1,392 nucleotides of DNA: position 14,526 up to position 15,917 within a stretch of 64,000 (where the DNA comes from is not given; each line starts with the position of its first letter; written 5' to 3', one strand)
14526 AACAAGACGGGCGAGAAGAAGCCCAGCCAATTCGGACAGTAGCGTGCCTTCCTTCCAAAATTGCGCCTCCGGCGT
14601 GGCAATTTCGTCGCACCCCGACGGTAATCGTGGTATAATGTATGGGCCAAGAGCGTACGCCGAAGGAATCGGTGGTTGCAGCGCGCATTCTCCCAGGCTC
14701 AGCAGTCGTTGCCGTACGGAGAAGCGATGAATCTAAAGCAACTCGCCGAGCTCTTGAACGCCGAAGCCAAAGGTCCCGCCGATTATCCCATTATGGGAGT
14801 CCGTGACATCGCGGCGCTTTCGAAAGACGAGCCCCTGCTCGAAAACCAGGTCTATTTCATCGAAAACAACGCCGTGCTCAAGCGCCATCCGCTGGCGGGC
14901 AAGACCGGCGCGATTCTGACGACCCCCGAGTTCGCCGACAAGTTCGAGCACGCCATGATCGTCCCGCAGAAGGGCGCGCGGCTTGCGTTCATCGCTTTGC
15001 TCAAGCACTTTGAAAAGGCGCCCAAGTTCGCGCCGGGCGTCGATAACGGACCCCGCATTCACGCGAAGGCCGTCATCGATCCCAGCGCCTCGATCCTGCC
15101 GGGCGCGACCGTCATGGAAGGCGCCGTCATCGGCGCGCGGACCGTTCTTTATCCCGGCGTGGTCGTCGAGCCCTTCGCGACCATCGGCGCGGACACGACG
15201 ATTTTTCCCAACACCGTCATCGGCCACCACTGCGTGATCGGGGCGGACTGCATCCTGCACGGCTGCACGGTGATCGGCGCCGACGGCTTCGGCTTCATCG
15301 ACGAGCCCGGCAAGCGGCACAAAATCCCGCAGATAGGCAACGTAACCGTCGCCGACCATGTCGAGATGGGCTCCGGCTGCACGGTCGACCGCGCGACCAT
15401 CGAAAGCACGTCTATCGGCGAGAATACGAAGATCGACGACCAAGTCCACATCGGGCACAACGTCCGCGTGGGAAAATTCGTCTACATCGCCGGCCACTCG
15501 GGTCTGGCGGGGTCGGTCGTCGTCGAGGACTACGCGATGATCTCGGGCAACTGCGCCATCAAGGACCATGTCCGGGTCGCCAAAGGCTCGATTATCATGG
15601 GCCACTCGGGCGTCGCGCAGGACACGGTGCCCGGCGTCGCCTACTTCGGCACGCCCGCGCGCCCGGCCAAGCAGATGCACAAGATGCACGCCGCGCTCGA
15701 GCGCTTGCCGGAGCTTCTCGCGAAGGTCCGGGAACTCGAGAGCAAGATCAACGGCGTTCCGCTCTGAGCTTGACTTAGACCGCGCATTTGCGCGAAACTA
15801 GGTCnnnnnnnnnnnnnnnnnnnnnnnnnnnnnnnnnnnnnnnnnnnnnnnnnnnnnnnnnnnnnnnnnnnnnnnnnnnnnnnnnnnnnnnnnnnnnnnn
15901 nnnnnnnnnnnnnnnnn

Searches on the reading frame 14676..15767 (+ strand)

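Call 73: search_protein_families(library=pfam, max_evalue=0.00001, proteins=[window:14676-15767:+])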
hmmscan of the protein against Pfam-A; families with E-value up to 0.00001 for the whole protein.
window:14676-15767:+ (363 aa): 4 families
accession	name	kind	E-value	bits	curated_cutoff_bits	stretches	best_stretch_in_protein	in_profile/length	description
PF00132.30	Hexapep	-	6.8e-28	95.6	27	2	168-201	2-35/36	Bacterial transferase hexapeptide (six repeats)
PF25084.1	LbH_EIF2B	-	4.4e-12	46.4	54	1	222-313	3-99/105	EIF2B subunit epsilon LbH domain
PF25247.1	LbH_GLGC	-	7.6e-08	32.8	27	0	179-264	31-110/135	GLGC left-handed parallel beta-helix domain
PF25087.1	GMPPB_C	-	4.1e-06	26.9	39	0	162-200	5-43/110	GMPPB C-terminal domain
